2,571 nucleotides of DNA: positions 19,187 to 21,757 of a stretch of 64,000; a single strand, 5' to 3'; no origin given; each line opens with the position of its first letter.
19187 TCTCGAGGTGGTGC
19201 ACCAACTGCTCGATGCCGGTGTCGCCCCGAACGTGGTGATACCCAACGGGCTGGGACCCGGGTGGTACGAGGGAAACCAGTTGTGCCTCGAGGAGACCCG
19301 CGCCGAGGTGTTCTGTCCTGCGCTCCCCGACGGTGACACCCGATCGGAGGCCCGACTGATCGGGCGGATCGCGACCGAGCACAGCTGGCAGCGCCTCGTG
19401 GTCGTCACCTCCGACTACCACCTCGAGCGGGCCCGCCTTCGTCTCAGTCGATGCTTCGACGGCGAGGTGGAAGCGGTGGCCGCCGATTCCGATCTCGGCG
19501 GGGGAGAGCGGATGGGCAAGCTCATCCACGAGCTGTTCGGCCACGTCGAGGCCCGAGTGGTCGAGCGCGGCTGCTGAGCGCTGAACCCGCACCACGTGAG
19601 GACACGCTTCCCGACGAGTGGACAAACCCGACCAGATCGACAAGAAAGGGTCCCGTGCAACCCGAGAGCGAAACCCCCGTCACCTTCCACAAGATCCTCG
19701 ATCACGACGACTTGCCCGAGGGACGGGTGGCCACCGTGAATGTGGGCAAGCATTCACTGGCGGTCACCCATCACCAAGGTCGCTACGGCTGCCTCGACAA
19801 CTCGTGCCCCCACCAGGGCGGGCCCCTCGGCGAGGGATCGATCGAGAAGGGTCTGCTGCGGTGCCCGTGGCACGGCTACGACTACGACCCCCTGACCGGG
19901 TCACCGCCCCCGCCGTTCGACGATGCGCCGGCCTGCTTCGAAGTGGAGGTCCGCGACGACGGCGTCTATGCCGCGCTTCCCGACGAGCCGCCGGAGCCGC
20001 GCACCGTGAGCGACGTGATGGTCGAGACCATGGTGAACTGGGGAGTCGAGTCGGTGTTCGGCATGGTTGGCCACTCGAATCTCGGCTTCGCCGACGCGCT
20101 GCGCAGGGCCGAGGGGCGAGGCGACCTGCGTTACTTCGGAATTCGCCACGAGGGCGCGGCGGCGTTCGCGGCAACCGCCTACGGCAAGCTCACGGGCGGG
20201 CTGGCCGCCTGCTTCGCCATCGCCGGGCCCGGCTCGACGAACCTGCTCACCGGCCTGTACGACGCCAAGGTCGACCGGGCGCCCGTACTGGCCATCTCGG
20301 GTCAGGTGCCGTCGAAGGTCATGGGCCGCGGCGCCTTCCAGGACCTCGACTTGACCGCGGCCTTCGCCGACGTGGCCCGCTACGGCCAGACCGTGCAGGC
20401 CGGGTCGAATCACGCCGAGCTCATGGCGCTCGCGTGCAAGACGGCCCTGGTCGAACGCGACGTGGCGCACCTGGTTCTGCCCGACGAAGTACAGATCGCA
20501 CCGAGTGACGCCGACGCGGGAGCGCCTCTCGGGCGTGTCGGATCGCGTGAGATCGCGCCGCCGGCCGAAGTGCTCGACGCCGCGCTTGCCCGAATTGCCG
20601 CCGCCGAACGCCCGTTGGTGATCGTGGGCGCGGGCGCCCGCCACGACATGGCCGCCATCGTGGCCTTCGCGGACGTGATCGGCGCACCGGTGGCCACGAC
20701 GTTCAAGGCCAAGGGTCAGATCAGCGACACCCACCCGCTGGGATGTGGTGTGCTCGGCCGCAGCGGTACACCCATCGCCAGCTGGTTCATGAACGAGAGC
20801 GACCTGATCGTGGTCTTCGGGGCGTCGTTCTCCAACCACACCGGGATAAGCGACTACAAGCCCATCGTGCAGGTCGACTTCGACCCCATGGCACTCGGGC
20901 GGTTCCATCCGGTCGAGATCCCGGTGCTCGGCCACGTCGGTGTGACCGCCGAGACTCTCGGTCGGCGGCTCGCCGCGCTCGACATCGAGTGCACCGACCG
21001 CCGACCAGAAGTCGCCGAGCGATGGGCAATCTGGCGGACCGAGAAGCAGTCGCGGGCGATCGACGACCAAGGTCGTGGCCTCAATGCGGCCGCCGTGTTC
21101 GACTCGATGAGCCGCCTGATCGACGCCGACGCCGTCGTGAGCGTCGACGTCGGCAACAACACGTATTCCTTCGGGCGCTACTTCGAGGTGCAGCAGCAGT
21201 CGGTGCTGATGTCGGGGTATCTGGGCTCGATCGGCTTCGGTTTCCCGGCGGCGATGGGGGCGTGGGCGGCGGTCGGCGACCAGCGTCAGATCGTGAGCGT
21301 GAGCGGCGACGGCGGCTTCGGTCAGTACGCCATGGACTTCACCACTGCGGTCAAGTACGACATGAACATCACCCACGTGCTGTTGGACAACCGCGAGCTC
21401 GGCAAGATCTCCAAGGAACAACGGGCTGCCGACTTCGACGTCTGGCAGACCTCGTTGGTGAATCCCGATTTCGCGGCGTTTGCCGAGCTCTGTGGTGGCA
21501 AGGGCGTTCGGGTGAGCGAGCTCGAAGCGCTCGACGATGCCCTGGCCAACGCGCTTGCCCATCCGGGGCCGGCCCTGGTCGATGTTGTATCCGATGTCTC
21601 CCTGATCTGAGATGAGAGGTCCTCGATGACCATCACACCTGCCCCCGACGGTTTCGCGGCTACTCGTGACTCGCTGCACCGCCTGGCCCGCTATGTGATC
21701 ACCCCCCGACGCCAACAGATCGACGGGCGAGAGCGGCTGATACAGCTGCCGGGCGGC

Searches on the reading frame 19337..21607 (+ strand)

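Call 27: search_protein_families(library=ncbifam, proteins=[window:19337-21607:+], max_evalue=0.00001)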
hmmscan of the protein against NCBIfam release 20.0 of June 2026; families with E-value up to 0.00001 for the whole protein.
window:19337-21607:+ (757 aa): 54 families (the best 25 are shown)
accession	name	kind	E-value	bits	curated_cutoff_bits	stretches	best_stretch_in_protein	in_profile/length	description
NF006377.0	PRK08611.1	equivalog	1.5e-119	400.2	742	1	223-753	5-530/576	pyruvate oxidase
NF005040.0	PRK06457.1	equivalog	2.6e-94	316.5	788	1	223-753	3-519/549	pyruvate dehydrogenase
NF006591.0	PRK09124.1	equivalog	8e-91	305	792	1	222-753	3-530/574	ubiquinone-dependent pyruvate dehydrogenase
NF006129.0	PRK08273.1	equivalog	1.3e-87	294.4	724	1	222-754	3-547/598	thiamine pyrophosphate-requiring protein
NF006187.0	PRK08322.1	equivalog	2.1e-85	287.2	509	1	224-753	4-529/548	acetolactate synthase large subunit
NF005114.0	PRK06546.1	equivalog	2.4e-84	283.9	893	1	222-754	3-531/578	pyruvate dehydrogenase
TIGR02720.1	pyruv_oxi_spxB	equivalog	2.6e-84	283.6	637.85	1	225-750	2-529/575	pyruvate oxidase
TIGR00118.1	acolac_lg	equivalog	1.5e-83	281.1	538.35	1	225-753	4-535/557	biosynthetic-type acetolactate synthase large subunit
NF006052.0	PRK08199.1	subfamily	7.3e-83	278.7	539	1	220-755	6-540/559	thiamine pyrophosphate protein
NF004919.0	PRK06276.1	equivalog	3e-82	276.8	866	1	225-753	4-539/582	acetolactate synthase large subunit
NF005651.0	PRK07418.1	subfamily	4.7e-76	256.3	942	1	222-751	19-558/617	acetolactate synthase large subunit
NF006524.0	PRK08978.1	equivalog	5.8e-76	255.9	738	1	225-753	4-525/548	acetolactate synthase 2 catalytic subunit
NF006122.0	PRK08266.1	subfamily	2.7e-72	244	571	1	222-750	4-522/543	hypothetical protein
NF006378.0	PRK08617.1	equivalog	2.8e-71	240.5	510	1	222-753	8-539/556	acetolactate synthase AlsS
NF004710.0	PRK06048.1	equivalog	6.9e-71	239.4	976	1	224-753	10-538/561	acetolactate synthase large subunit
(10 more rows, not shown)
